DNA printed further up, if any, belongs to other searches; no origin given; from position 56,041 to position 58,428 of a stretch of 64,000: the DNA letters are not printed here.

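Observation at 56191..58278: Cysteine-less Lpd-like flavoprotein module fused to an apparently intact EAL domain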

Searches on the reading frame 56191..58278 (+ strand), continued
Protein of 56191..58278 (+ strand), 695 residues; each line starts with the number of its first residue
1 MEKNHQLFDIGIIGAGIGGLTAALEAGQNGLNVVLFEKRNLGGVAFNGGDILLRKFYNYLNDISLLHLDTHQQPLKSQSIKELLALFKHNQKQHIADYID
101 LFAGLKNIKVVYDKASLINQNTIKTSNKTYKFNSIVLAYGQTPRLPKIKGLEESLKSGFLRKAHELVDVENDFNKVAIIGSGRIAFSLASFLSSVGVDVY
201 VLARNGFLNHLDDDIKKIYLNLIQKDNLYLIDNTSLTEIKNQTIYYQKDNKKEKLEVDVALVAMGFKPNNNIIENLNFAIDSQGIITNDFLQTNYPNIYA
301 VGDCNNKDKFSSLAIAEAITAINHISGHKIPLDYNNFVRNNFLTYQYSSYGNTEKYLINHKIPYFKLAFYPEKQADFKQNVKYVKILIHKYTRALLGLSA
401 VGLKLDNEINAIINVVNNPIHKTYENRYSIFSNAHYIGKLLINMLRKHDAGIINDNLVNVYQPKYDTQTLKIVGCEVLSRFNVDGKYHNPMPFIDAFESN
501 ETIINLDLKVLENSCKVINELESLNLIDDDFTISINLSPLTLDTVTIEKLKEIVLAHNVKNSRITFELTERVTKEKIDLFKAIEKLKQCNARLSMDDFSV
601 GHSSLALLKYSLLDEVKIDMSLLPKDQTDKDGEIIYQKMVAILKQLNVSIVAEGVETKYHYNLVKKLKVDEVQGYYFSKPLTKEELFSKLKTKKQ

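Call 14: find_encoding_contigs(protein=P0002, flank=8000, max_places=2)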
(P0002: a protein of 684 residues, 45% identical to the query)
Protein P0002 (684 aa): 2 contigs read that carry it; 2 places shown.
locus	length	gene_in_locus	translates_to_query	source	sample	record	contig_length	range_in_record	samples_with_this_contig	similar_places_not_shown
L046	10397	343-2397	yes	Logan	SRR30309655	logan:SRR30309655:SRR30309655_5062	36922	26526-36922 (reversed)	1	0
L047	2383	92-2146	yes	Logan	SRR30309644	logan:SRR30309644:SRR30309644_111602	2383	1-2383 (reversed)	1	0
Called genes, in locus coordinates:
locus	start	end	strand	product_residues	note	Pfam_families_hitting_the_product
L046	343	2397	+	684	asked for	PF00890:FAD_binding_2 (faint), PF01266:DAO (weak), PF01946:Thi4 (weak), PF07992:Pyr_redox_2, PF13738:Pyr_redox_3, PF00070:Pyr_redox (weak), PF02852:Pyr_redox_dim (weak), PF00563:EAL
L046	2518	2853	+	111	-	PF12650:DUF3784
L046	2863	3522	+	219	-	PF09997:DUF2238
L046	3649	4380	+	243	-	PF00481:PP2C (weak), PF13672:PP2C_2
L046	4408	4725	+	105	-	-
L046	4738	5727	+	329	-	PF21948:LplA-B_cat, PF03099:BPL_LplA_LipB (faint), PF10437:Lip_prot_lig_C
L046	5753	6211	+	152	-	-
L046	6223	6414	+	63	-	PF01783:Ribosomal_L32p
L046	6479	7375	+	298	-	PF01795:Methyltransf_5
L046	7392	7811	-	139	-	PF01475:FUR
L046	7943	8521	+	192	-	PF01467:CTP_transf_like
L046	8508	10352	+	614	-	PF00795:CN_hydrolase, PF02540:NAD_synthase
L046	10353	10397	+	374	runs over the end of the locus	PF02540:NAD_synthase (weak), PF02568:ThiI (weak), PF03054:tRNA_Me_trans, PF20259:tRNA_Me_trans_M, PF20258:tRNA_Me_trans_C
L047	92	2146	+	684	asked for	PF00890:FAD_binding_2 (faint), PF01266:DAO (weak), PF01946:Thi4 (weak), PF07992:Pyr_redox_2, PF13738:Pyr_redox_3, PF00070:Pyr_redox (weak), PF02852:Pyr_redox_dim (weak), PF00563:EAL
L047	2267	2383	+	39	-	?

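Call 15: find_encoding_contigs(protein=P0005, flank=8000, max_places=2)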
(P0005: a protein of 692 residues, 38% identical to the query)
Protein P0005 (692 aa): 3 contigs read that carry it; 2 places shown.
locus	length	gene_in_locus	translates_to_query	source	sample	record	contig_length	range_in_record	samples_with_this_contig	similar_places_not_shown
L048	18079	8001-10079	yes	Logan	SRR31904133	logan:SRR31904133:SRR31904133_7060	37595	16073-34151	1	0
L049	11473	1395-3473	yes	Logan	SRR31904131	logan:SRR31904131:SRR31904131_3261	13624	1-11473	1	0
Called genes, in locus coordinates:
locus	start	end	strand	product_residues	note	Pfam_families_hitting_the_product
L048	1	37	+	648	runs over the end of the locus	PF11074:DUF2779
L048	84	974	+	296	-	PF00291:PALP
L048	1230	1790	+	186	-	PF18955:DUF5698, PF10035:DUF2179 (weak)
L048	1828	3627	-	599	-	PF20578:aBig_2 (weak), PF13529:Peptidase_C39_2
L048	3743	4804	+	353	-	PF14607:GxDLY, PF14606:Lipase_GDSL_3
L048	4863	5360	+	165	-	PF01625:PMSR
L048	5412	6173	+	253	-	PF01936:NYN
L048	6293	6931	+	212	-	-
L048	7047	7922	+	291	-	PF00929:RNase_T, PF16473:Rv2179c-like (faint)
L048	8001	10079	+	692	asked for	PF00890:FAD_binding_2 (weak), PF01266:DAO, PF07992:Pyr_redox_2, PF12831:FAD_oxidored (weak), PF13450:NAD_binding_8 (weak), PF13738:Pyr_redox_3, PF00070:Pyr_redox, PF00563:EAL, +1 more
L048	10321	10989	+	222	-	PF00072:Response_reg, PF00486:Trans_reg_C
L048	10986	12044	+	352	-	PF00672:HAMP, PF00512:HisKA, PF02518:HATPase_c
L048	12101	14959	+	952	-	PF00005:ABC_tran, PF13304:AAA_21 (faint), PF02687:FtsX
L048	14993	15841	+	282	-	PF02645:DegV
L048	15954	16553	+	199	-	PF00881:Nitroreductase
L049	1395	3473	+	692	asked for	PF00890:FAD_binding_2 (weak), PF01266:DAO, PF07992:Pyr_redox_2, PF12831:FAD_oxidored (weak), PF13450:NAD_binding_8 (weak), PF13738:Pyr_redox_3, PF00070:Pyr_redox, PF00563:EAL, +1 more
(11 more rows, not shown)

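Call 16: find_encoding_contigs(protein=P0004, flank=8000, max_places=2)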
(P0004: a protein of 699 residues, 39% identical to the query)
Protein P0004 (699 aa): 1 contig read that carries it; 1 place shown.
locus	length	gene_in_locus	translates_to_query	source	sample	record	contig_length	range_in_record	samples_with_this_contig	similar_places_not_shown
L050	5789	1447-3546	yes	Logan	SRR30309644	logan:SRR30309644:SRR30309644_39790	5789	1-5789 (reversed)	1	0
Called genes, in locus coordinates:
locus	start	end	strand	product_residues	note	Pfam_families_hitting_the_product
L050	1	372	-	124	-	?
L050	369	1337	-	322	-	PF01625:PMSR, PF01590:GAF (weak), PF13185:GAF_2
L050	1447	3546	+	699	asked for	PF00890:FAD_binding_2 (faint), PF01134:GIDA (weak), PF01266:DAO (weak), PF07992:Pyr_redox_2, PF12831:FAD_oxidored (weak), PF13738:Pyr_redox_3, PF00070:Pyr_redox, PF00563:EAL, +1 more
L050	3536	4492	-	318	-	-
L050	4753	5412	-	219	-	-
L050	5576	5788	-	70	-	?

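Call 28: search_protein_representatives(alignment_id=A1)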
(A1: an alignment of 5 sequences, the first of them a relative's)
Query: 5 sequences, 692 profile positions. Proteins with E-value up to 0.001 (for the whole library): 240986; up to 1e-10: 179665; up to 1e-30: 28259. The best 150 are listed.
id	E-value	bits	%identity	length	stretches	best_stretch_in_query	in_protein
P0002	0.0e+00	1153.3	-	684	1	5-691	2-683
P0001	0.0e+00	1128.5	-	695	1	1-690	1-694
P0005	0.0e+00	1101.4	-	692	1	2-689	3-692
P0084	0.0e+00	1015.8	-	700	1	3-690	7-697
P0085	6.8e-222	755.0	-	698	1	5-688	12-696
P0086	2.6e-210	716.7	-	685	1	3-689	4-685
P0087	3.3e-199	680.1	-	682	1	1-689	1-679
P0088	1.5e-183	628.3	-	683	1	1-688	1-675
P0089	1.5e-171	588.7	-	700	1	2-688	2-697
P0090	1.9e-167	575.1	-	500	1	197-688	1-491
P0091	2.9e-153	528.2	-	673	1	9-677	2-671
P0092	2.5e-148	511.9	-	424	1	274-690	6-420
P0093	1.0e-126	440.5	-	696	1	4-685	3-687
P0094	5.5e-126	438.0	-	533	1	148-677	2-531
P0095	7.2e-74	265.8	-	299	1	391-684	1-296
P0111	2.5e-56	207.8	-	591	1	438-688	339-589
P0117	3.8e-55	203.9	-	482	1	396-687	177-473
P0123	6.2e-54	199.9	-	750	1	421-684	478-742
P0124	6.2e-54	199.9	-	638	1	443-684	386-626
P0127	1.2e-53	198.9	-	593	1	420-684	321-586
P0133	1.6e-52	195.2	-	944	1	439-687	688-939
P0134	2.0e-52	194.9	-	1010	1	444-689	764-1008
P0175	5.2e-50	186.9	-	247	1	450-682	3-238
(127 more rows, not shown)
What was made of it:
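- Tried and rejected: Scores fall from 438 to 266 bits straight to single-domain proteins and junction fragments (call 28).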

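Call 39: predict_structure(alignment_id=A3)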
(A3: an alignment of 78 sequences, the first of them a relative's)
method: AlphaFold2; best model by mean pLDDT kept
length: 695 residues; sequences in the alignment: 78
mean_pLDDT: 90.2   pTM: 0.85
mean pLDDT of the five models: 90.2, 89.8, 89.6, 88.4, 87.8
residues with pLDDT >= 90: 467; 70-90: 187; 50-70: 27; < 50: 14
segments of 3 or more residues with pLDDT < 50: 1-3, 68-73, 422-426
pLDDT, mean of each block of 10 residues (from residue 1): 71 96 96 95 85 81 60 64 89 86 89 95 96 97 94 96 92 96 92 92 95 96 93 97 96 98 91 87 96 98 93 94 96 87 88 96 94 77 94 91 87 80 51 81 87 95 98 97 90 87 94 98 97 95 88 96 93 71 88 88 73 92 97 97 95 98 98 98 98 91
secondary structure, 60 per line:
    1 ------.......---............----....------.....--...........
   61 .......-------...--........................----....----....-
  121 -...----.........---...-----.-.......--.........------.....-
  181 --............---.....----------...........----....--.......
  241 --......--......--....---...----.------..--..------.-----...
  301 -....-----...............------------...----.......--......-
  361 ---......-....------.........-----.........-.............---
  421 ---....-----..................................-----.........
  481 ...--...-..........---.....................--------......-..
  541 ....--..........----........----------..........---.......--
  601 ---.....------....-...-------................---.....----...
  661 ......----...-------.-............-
elements in order (helices of 4 or more, strands of 3 or more residues): E7-13 H17-28 E33-36 H43-47 H50-67 H80-103 E108-111 E116-119 E122-124 E129-137 E141-143 H151-157 E160-162 H163-168 E175-179 H183-194 E198-202 H213-223 E228-231 E234-240 E243-248 E251-256 E259-262 E266-268 E298-300 H311-325 E338-340 E345-351 H354-359 E364-369 H371-374 E381-389 E395-403 H405-417 H424-427 H433-456 E457-466 E472-483 E486-488 H490-499 H503-523 E532-537 H539-544 H547-556 E564-568 H579-588 E592-598 H604-608 E615-618 H630-645 E649-653 H658-666 E671-673 H683-694
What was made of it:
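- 57445..57558 (+): Linker, residues 419-456. It comprises a low-confidence loop where the His-Glu active-site segment used to be, then a long helix (433-456) that leads into the first EAL strand. AF2 secondary structure and pLDDT (call 39).
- AF2 model with pLDDT 90.2 and pTM 0.85 (call 39).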

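Call 42: fold_search(model_id=the predicted structure, library=pdb)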
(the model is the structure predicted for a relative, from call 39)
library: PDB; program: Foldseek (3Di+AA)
matches with E <= 10: 1950; with E <= 0.001: 976
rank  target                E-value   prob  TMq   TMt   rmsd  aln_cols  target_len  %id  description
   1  6b4o_D                1.8e-33  1.00  0.55  0.82   4.2       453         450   22  1.73 Angstrom Resolution Crystal Structure of Glutathione Reductase from Enterococcus faecalis in Complex with FAD (released 2017-10-11)
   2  6b4o_C                1.8e-33  1.00  0.54  0.82   4.0       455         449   21  1.73 Angstrom Resolution Crystal Structure of Glutathione Reductase from Enterococcus faecalis in Complex with FAD (released 2017-10-11)
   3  6uzi_A                2.0e-33  1.00  0.53  0.77   4.2       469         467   22  Crystal structure of Dihydrolipoyl dehydrogenase from Elizabethkingia anophelis NUHP1 (released 2020-01-15)
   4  6b4o_A                2.1e-33  1.00  0.55  0.82   4.1       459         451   21  1.73 Angstrom Resolution Crystal Structure of Glutathione Reductase from Enterococcus faecalis in Complex with FAD (released 2017-10-11)
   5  6uzi_C                2.9e-33  1.00  0.54  0.78   4.2       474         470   21  Crystal structure of Dihydrolipoyl dehydrogenase from Elizabethkingia anophelis NUHP1 (released 2020-01-15)
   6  6b4o_B                3.4e-33  1.00  0.54  0.82   4.1       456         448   21  1.73 Angstrom Resolution Crystal Structure of Glutathione Reductase from Enterococcus faecalis in Complex with FAD (released 2017-10-11)
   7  6uzi_D                9.5e-33  1.00  0.53  0.77   4.3       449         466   22  Crystal structure of Dihydrolipoyl dehydrogenase from Elizabethkingia anophelis NUHP1 (released 2020-01-15)
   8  4m52_A                2.9e-32  1.00  0.56  0.81   3.8       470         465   20  Structure of Mtb Lpd bound to SL827 (released 2013-11-27)
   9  2a8x_A                5.4e-32  1.00  0.54  0.79   4.2       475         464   21  Crystal Structure of Lipoamide Dehydrogenase from Mycobacterium tuberculosis (released 2005-08-16)
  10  1ges_B                1.1e-31  1.00  0.53  0.80   4.2       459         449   19  ANATOMY OF AN ENGINEERED NAD-BINDING SITE (released 1994-11-01)
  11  5u25                  1.3e-31  1.00  0.54  0.78   3.4       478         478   20  Crystal structure of a dihydrolipoyl dehydrogenase from Neisseria gonorrhoeae bound to FAD (released 2016-12-21)
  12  5tr3_A                1.4e-31  1.00  0.55  0.80   3.5       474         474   19  2.5 Angstrom Resolution Crystal Structure of Dihydrolipoyl Dehydrogenase from Pseudomonas putida in Complex with FAD. (released 2016-11-09)
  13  5u8u_B                1.4e-31  1.00  0.54  0.78   3.7       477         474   19  Dihydrolipoamide dehydrogenase (LpdG) from Pseudomonas aeruginosa (released 2017-02-15)
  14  9a5h_A                1.6e-31  1.00  0.53  0.77   4.2       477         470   20  Integrative model of DLDH1-ODP2 by crosslinking MS and deep learning (released 2024-09-18)
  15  1ebd_A                1.8e-31  1.00  0.54  0.80   3.9       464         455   19  DIHYDROLIPOAMIDE DEHYDROGENASE COMPLEXED WITH THE BINDING DOMAIN OF THE DIHYDROLIPOAMIDE ACETYLASE (released 1996-07-11)
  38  9n4y_s                5.5e-31  1.00  0.55  0.80   3.9       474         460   20  CryoEM structure of a filamentous soluble pyridine nucleotide transhydrogenase (released 2025-07-16)
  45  4k7z                  7.7e-31  1.00  0.54  0.78   4.0       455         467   21  Crystal structure of the C136(42)A/C141(47)A double mutant of Tn501 MerA in complex with NADP and Hg2+ (released 2013-05-15)
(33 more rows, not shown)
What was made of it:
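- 56215..57129 (+): Pyr_redox_2 region (residues 9-313): FAD-binding and NAD(P)H-binding Rossmann domains. Foldseek TM about 0.8 to GR and Lpd structures (call 42).
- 57196..57444 (+): Interface (dimerisation) domain remnant, residues about 336-418. The fold aligns over about 455-470 columns to full-length GR and Lpd (call 42).
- Closest known: Soluble pyridine nucleotide transhydrogenase. Same: STH is a structural match (9n4y, call 42).
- Foldseek matches to GR, Lpd, MerA and STH span the whole target length at TM about 0.8 (call 42).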

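Call 52: search_protein_families(library=pfam, proteins=[L001:7733-8833:-, L001:8830-9798:-, L001:12012-13010:-, L001:13140-14861:+, L002:4840-5943:+, L002:5946-6308:+, L002:6813-8429:+, L002:10686-12626:-, L002:14365-15753:+, L002:15862-18357:+], max_evalue=0.001)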
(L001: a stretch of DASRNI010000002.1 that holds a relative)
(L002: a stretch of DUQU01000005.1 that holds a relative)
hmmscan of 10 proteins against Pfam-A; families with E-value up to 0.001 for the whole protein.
L001:7733-8833:- (366 aa): 5 families
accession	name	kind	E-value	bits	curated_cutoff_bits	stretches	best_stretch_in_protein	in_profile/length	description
PF01262.27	AlaDh_PNT_C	-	8.5e-78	261.1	23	1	141-350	1-213/214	Alanine dehydrogenase/PNT, C-terminal domain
PF05222.21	AlaDh_PNT_N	-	2.2e-44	151.4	30.4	1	5-137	2-136/136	Alanine dehydrogenase/PNT, N-terminal domain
PF01488.26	Shikimate_DH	-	9e-06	26.2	24.3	1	164-269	8-113/138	Shikimate / quinate 5-dehydrogenase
PF02826.25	2-Hacid_dh_C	-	3.7e-05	23.6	25.1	1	166-268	34-127/178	D-isomer specific 2-hydroxyacid dehydrogenase, NAD binding domain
PF13241.12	NAD_binding_7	-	0.00055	20.9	22.1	0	166-240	5-70/104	Putative NAD(P)-binding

L001:8830-9798:- (322 aa): 3 families
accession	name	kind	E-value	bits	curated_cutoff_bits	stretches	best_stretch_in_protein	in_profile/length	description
PF01625.27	PMSR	-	5.7e-60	202.4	23.7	1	3-153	1-153/153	Peptide methionine sulfoxide reductase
PF13185.12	GAF_2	-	6.7e-11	43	28.6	1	207-309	20-127/136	GAF domain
PF01590.32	GAF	-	5.2e-09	37.2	22.4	1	207-307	19-123/133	GAF domain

L001:12012-13010:- (332 aa): 0 families

L001:13140-14861:+ (573 aa): 1 family
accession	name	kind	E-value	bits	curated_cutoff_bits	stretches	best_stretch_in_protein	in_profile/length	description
PF08238.18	Sel1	-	7e-15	55.3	30.7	0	324-358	1-35/36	Sel1 repeat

L002:4840-5943:+ (367 aa): 0 families

L002:5946-6308:+ (120 aa): 1 family
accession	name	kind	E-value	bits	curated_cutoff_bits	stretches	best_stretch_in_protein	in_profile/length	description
PF00990.26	GGDEF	-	1.4e-26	93.6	23.8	1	1-120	37-160/161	Diguanylate cyclase, GGDEF domain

L002:6813-8429:+ (538 aa): 1 family
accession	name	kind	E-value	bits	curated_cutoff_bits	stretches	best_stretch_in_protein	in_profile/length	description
PF00118.29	Cpn60_TCP1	-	2.5e-72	244.6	34.3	1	22-522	1-488/490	TCP-1/cpn60 chaperonin family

L002:10686-12626:- (646 aa): 1 family
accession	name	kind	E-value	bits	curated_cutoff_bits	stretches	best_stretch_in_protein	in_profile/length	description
PF09826.15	Beta_propel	-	1.6e-90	304.8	22.4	1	117-625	3-492/495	Beta propeller domain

L002:14365-15753:+ (462 aa): 3 families
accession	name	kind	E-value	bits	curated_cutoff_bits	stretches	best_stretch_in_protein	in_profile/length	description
PF05958.17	tRNA_U5-meth_tr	-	3.9e-21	75.9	23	1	107-460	4-355/357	tRNA (Uracil-5-)-methyltransferase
PF00398.26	RrnaAD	-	1.5e-07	31.3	24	1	298-378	9-87/263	Ribosomal RNA adenine dimethylase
PF13847.12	Methyltransf_31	-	0.00012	22.2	27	1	318-393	2-81/145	Methyltransferase domain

L002:15862-18357:+ (831 aa): 5 families
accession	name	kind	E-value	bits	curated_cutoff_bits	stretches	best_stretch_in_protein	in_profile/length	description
PF00563.25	EAL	-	5.1e-59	199.9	31.3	1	592-817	11-236/236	EAL domain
PF08447.18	PAS_3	-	5.5e-24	84.7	25.6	2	306-394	2-89/89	PAS fold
PF13426.13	PAS_9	-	5.7e-11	43.1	27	1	299-399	7-103/103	PAS domain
PF00990.26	GGDEF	-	1.8e-08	34.8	23.8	1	412-557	2-157/161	Diguanylate cyclase, GGDEF domain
PF00989.32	PAS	-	7e-06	26.5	22.6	0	300-397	18-113/113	PAS fold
